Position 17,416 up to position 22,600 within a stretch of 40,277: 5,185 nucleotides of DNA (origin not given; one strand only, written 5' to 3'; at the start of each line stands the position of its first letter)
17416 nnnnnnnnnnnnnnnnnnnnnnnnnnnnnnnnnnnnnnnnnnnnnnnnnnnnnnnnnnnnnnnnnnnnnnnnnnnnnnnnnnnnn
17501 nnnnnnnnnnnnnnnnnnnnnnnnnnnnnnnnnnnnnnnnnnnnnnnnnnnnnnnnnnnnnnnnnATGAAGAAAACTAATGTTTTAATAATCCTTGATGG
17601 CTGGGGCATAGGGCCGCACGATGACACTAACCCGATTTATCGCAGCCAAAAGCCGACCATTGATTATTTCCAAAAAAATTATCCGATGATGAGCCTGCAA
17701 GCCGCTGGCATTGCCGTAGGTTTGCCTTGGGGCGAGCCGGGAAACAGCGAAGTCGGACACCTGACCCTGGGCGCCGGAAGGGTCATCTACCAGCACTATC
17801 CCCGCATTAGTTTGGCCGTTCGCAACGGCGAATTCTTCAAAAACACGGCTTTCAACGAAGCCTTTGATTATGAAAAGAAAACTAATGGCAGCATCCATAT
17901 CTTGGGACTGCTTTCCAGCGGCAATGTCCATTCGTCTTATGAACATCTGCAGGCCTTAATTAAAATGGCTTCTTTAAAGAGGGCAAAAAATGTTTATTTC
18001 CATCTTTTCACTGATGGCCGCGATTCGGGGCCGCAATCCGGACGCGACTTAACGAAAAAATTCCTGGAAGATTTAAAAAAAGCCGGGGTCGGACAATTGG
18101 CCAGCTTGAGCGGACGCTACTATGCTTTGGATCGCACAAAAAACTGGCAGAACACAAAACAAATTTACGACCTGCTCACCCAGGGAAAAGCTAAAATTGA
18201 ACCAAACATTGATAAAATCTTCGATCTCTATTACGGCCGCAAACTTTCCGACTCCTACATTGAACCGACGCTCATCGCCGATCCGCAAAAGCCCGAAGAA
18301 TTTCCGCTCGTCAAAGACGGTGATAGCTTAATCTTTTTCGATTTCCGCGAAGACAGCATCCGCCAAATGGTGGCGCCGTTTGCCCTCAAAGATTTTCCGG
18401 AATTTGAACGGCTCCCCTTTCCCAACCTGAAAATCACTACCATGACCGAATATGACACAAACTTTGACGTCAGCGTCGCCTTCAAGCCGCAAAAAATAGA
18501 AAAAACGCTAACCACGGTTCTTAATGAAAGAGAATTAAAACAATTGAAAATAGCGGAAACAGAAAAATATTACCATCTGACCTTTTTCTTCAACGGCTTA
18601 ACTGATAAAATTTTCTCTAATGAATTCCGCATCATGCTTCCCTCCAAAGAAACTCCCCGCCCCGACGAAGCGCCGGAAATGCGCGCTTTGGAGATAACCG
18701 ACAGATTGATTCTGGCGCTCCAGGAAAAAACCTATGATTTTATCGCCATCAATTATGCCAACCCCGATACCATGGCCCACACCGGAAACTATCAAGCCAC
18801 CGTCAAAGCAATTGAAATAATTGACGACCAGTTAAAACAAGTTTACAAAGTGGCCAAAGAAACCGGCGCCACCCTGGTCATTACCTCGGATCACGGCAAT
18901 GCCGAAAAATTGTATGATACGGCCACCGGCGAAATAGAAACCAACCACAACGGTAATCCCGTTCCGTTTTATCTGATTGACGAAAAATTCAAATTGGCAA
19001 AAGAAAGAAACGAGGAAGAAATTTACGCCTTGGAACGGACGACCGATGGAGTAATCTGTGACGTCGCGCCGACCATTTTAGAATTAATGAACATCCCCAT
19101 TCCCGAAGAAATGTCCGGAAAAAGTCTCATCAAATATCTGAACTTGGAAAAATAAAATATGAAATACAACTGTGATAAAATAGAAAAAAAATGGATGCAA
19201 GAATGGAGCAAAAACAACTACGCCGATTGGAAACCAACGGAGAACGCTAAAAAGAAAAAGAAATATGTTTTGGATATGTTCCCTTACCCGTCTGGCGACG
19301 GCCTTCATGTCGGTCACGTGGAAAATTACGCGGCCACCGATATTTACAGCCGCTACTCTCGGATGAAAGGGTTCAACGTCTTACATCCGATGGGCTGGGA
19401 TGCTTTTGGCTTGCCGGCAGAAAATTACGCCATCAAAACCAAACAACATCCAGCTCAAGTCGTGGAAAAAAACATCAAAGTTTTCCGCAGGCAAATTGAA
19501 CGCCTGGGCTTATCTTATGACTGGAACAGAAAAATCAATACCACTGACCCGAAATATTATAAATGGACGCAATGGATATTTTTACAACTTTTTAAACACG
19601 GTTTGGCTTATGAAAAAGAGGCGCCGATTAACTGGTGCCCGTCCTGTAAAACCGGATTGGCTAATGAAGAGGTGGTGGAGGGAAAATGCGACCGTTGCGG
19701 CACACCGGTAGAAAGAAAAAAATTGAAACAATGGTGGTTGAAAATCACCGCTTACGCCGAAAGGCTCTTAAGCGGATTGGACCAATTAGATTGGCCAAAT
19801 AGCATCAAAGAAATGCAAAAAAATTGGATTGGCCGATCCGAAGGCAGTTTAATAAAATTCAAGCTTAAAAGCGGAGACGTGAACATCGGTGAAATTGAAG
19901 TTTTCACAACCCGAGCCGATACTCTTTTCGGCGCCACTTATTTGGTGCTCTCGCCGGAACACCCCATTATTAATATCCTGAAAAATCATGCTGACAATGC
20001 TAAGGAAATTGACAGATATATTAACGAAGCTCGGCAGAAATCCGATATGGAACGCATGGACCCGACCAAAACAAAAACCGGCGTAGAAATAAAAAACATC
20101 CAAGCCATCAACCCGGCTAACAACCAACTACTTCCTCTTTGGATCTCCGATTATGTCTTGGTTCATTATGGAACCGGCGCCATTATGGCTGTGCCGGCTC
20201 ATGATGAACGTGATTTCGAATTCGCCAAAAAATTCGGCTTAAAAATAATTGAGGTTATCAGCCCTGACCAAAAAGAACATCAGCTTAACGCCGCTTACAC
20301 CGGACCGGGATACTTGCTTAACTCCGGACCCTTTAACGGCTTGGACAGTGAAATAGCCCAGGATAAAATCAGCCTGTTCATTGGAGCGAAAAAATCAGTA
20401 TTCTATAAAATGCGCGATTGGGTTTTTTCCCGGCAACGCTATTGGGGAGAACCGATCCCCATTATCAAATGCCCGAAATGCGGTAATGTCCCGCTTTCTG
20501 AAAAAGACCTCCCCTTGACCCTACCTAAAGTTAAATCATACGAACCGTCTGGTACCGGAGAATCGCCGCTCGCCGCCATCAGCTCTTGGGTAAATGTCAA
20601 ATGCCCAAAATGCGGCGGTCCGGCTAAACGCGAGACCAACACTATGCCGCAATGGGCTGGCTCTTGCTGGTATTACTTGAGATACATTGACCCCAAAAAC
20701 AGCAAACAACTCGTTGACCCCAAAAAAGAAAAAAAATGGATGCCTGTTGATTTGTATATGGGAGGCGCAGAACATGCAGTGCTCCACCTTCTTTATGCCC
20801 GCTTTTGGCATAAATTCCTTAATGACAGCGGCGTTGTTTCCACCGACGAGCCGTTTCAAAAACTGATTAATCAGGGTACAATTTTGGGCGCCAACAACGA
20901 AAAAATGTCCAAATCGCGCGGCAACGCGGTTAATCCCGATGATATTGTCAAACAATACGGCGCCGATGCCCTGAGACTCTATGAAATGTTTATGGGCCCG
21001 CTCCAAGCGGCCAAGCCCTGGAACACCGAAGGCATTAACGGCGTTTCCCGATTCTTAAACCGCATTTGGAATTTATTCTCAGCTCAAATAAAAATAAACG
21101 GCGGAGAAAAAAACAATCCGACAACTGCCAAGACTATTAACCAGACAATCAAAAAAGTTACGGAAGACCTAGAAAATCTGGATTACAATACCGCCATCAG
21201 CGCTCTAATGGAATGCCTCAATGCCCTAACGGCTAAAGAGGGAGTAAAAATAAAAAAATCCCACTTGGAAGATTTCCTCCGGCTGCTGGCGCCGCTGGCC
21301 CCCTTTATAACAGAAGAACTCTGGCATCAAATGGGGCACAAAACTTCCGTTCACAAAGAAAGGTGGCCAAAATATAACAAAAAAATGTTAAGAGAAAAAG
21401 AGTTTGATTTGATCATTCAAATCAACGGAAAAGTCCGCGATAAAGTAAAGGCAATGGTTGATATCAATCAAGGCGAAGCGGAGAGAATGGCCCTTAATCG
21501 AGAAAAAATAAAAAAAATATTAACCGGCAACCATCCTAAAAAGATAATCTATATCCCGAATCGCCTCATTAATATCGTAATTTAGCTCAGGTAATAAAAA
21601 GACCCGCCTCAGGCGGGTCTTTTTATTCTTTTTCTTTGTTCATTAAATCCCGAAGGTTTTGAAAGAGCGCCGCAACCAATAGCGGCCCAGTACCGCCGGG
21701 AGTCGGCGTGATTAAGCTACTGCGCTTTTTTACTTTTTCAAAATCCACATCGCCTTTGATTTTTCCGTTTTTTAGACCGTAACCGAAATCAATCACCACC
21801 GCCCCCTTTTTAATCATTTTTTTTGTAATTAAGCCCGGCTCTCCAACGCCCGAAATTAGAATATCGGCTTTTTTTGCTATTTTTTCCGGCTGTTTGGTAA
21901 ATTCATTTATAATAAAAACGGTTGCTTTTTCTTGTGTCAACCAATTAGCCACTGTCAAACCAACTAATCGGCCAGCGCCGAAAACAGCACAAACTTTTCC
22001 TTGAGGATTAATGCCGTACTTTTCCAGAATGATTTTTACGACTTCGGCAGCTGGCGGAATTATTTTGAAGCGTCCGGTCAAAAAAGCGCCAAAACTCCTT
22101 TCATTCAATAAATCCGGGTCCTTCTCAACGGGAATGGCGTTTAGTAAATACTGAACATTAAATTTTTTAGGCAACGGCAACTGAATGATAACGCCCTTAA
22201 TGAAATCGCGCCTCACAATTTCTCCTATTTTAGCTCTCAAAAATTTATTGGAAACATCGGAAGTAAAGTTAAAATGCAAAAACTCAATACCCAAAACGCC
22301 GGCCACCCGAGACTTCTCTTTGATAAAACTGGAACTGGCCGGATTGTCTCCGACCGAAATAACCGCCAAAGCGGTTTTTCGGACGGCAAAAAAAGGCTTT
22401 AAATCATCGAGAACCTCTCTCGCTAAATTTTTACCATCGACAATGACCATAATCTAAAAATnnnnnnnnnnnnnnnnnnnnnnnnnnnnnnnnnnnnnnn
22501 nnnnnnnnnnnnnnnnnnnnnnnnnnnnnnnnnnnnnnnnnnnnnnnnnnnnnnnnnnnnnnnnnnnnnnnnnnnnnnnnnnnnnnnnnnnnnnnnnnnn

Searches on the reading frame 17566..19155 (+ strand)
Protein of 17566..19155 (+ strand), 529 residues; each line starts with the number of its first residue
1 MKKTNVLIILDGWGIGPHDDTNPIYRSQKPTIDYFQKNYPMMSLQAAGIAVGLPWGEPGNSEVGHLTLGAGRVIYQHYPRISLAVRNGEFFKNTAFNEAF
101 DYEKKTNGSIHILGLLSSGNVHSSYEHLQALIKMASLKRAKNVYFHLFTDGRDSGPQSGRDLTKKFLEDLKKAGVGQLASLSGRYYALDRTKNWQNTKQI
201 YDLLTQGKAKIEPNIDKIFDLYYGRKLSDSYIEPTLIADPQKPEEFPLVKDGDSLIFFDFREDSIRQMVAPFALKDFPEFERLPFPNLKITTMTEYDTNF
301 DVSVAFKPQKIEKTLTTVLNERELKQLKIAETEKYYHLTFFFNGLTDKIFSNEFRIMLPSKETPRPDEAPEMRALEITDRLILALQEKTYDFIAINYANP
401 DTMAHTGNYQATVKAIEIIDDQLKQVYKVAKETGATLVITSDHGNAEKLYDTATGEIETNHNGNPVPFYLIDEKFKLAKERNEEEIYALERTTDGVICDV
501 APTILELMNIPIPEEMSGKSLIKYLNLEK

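Call 45: search_protein_families(library=pfam, proteins=[window:17566-19155:+], max_evalue=0.001)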
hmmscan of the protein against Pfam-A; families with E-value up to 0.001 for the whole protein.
window:17566-19155:+ (529 aa): 3 families
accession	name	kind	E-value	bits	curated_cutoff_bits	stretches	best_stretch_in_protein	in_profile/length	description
PF01676.23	Metalloenzyme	-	5e-65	219.9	24.3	1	4-510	2-250/252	Metalloenzyme superfamily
PF06415.18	iPGM_N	-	1.3e-62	211.6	27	1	81-297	1-216/217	BPG-independent PGAM N-terminus (iPGM_N)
PF01663.27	Phosphodiest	-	9.8e-06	25.8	23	1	383-447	149-223/342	Type I phosphodiesterase / nucleotide pyrophosphatase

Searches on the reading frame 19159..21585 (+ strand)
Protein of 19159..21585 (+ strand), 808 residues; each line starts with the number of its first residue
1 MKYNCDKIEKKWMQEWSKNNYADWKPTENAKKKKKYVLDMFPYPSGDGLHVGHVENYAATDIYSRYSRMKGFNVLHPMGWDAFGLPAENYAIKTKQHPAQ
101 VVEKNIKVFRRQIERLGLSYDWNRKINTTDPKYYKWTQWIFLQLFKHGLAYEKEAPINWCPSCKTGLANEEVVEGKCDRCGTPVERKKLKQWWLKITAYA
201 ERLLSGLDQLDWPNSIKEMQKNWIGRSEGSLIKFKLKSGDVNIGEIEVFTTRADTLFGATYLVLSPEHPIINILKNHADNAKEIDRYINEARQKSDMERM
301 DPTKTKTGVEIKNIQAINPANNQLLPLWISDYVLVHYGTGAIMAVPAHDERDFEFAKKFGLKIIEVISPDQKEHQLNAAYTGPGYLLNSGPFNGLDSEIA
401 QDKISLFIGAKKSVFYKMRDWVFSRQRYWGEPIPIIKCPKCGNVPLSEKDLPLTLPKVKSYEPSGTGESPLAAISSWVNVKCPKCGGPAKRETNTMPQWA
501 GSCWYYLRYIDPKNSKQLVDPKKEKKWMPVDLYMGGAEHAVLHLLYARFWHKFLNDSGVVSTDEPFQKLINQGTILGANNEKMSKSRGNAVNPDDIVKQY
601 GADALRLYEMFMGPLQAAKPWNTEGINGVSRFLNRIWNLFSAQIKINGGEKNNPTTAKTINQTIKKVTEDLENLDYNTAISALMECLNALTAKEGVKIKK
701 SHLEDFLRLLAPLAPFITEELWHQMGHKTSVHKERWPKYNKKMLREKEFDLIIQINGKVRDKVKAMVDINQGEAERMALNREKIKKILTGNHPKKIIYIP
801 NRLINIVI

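Call 45: search_protein_families(library=pfam, proteins=[window:19159-21585:+], max_evalue=0.001)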
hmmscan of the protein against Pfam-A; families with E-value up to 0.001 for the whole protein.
window:19159-21585:+ (808 aa): 5 families
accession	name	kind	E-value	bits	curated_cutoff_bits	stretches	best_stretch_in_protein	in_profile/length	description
PF13603.12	tRNA-synt_1_2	-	1.5e-62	210.9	25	1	221-405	1-181/185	Leucyl-tRNA synthetase, editing domain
PF00133.28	tRNA-synt_1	-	7.7e-53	180.2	22.7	2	11-225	1-226/414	tRNA synthetases class I (I, L, M and V)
PF09334.17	tRNA-synt_1g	-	2.8e-32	112.4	20.1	2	41-183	7-145/391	tRNA synthetases class I (M)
PF08264.19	Anticodon_1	-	3.5e-26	92.3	25.1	1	659-764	7-137/148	Anticodon-binding domain of tRNA ligase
PF01406.26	tRNA-synt_1e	-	5.9e-07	29.6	27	0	571-608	242-279/301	tRNA synthetases class I (C) catalytic domain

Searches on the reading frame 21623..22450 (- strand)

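Call 45: search_protein_families(library=pfam, proteins=[window:21623-22450:-], max_evalue=0.001)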
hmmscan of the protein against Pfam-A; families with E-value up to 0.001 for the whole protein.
window:21623-22450:- (275 aa): 2 families
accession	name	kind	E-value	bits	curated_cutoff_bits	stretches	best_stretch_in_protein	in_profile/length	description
PF02882.25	THF_DHG_CYH_C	-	1.9e-41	141.5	27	1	119-272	4-158/160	Tetrahydrofolate dehydrogenase/cyclohydrolase, NAD(P)-binding domain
PF00763.28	THF_DHG_CYH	-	2.8e-20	73.2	32.8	1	5-113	2-115/115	Tetrahydrofolate dehydrogenase/cyclohydrolase, catalytic domain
